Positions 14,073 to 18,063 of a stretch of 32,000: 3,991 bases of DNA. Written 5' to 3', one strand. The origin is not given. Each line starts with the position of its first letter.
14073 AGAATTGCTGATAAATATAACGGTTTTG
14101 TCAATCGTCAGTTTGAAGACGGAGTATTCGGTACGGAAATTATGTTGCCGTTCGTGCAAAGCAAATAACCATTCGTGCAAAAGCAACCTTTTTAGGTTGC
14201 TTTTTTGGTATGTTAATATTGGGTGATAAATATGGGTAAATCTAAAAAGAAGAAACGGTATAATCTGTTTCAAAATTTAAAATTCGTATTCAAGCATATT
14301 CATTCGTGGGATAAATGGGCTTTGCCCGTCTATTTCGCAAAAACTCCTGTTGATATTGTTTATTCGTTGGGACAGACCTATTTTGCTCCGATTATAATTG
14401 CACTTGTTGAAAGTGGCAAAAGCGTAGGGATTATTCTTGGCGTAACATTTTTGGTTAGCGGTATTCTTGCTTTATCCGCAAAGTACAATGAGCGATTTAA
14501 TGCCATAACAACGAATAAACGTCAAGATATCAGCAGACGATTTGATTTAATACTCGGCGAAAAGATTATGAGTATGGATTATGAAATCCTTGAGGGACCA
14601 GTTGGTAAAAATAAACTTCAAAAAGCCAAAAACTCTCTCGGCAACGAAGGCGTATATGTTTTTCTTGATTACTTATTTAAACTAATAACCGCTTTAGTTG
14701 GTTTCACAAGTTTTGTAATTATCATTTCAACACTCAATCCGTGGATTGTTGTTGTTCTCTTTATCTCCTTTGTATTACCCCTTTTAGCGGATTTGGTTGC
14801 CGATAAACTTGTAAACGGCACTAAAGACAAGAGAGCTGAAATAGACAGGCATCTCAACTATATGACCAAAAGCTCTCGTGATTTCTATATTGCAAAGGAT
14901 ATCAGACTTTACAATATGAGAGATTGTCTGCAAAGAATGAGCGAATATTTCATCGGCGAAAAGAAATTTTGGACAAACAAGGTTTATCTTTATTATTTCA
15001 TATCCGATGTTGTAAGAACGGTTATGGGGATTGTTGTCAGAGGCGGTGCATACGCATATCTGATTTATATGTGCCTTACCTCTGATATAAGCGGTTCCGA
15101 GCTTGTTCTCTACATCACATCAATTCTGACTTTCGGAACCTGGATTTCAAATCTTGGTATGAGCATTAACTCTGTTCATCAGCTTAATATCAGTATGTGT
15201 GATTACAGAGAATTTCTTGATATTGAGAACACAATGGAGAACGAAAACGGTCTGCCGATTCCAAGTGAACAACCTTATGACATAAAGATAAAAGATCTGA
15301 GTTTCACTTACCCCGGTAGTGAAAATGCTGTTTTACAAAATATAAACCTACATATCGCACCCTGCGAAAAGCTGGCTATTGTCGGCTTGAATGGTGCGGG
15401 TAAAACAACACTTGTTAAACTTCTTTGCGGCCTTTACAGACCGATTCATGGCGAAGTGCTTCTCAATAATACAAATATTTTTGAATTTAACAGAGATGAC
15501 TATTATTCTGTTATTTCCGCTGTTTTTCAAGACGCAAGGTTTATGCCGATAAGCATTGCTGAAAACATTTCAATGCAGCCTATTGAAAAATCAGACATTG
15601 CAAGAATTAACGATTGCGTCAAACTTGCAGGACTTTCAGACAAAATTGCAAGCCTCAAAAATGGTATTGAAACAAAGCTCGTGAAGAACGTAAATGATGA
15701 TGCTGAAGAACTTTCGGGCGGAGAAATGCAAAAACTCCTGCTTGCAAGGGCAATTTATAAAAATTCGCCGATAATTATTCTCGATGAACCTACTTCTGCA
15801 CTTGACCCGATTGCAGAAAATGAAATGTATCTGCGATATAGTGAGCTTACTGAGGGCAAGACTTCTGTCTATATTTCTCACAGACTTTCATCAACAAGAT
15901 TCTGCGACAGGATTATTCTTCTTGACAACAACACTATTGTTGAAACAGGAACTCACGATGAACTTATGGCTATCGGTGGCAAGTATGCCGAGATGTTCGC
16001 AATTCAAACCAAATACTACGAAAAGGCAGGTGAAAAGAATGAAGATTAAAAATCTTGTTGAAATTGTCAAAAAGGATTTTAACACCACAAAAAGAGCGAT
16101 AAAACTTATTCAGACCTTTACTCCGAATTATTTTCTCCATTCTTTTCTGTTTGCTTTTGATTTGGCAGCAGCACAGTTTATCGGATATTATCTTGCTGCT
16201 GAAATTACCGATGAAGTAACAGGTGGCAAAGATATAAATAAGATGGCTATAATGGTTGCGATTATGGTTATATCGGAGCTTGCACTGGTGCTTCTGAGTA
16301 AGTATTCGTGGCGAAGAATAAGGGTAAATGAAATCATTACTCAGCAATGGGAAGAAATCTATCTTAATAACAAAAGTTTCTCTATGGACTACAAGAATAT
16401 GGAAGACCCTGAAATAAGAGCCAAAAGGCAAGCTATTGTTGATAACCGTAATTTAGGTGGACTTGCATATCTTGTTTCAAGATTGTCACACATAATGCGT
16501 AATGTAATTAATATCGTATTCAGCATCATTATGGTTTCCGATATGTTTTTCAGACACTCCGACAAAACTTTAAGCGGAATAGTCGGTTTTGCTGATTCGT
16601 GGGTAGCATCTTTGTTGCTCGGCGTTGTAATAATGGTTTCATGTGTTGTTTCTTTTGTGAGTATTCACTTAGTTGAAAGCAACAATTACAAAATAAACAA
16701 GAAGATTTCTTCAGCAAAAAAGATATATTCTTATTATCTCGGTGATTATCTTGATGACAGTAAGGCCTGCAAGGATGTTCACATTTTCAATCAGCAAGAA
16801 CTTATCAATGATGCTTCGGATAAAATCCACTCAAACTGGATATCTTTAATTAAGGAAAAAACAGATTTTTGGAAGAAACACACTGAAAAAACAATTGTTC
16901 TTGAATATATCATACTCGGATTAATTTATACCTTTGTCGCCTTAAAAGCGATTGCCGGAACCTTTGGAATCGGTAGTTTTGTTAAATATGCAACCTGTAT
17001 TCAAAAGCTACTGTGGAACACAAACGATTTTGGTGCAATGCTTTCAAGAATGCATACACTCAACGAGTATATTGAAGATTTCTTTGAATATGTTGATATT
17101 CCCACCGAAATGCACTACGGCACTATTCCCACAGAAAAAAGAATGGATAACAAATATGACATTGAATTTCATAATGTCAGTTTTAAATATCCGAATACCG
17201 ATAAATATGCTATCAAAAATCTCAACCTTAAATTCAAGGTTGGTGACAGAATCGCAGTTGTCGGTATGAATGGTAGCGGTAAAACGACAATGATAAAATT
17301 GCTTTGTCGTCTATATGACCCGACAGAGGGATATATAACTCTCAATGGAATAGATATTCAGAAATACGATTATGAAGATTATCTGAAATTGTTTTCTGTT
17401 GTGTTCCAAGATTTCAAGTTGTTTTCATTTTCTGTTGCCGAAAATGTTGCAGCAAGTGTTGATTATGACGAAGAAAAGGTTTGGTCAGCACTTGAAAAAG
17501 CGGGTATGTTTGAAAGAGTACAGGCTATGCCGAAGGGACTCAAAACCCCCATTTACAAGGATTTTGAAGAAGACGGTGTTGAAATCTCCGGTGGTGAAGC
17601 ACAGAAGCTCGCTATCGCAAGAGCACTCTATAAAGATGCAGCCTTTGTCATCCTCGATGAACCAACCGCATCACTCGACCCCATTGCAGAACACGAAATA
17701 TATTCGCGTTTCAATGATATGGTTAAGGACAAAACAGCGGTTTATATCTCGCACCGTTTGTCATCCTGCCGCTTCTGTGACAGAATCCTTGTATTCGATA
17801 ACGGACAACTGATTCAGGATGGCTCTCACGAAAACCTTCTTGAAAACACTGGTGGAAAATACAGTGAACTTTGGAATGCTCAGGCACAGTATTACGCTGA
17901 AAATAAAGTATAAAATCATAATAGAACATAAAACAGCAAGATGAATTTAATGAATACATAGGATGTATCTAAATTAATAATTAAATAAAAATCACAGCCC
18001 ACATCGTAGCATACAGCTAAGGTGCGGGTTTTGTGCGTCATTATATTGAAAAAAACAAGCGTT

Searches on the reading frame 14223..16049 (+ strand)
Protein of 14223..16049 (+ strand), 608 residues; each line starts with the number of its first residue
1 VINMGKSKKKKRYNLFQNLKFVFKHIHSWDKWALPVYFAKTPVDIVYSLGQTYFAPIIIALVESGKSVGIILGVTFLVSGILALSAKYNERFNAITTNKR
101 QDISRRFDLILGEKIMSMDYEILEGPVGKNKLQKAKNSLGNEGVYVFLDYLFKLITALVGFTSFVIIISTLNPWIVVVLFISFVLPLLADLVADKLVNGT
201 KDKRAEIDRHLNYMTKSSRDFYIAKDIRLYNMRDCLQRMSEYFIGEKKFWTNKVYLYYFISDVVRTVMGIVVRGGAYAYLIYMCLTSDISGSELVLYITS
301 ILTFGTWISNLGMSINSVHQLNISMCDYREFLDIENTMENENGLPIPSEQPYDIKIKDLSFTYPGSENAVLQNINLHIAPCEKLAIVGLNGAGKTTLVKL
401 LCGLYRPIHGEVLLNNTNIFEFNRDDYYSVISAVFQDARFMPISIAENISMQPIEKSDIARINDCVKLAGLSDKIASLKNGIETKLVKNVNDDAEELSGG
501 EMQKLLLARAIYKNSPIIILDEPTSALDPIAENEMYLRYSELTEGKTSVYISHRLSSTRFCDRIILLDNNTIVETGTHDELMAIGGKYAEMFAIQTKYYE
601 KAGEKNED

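Call 27: search_protein_families(library=pfam, proteins=[window:14223-16049:+], max_evalue=0.01)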
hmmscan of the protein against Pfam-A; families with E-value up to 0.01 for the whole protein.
window:14223-16049:+ (608 aa): 3 families
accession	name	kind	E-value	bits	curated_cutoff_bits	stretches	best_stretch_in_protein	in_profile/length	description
PF00005.33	ABC_tran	-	2e-29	103.4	25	1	371-525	1-137/137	ABC transporter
PF02463.25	SMC_N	-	3.3e-05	23.9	40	0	486-564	126-208/220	RecF/RecN/SMC N terminal domain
PF13304.12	AAA_21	-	0.0006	20.4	27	0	385-401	3-19/304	AAA domain, putative AbiEii toxin, Type IV TA system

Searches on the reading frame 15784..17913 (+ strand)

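Call 27: search_protein_families(library=pfam, proteins=[window:15784-17913:+], max_evalue=0.01)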
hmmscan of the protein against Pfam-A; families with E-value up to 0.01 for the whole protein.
window:15784-17913:+ (709 aa): 3 families
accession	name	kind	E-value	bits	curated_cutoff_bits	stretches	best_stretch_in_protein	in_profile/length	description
PF00005.33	ABC_tran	-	2.2e-30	106.5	25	1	478-629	2-137/137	ABC transporter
PF02463.25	SMC_N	-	2.6e-05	24.2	40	0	518-668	111-208/220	RecF/RecN/SMC N terminal domain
PF13304.12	AAA_21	-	4.6e-05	24.1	27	0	602-644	239-284/304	AAA domain, putative AbiEii toxin, Type IV TA system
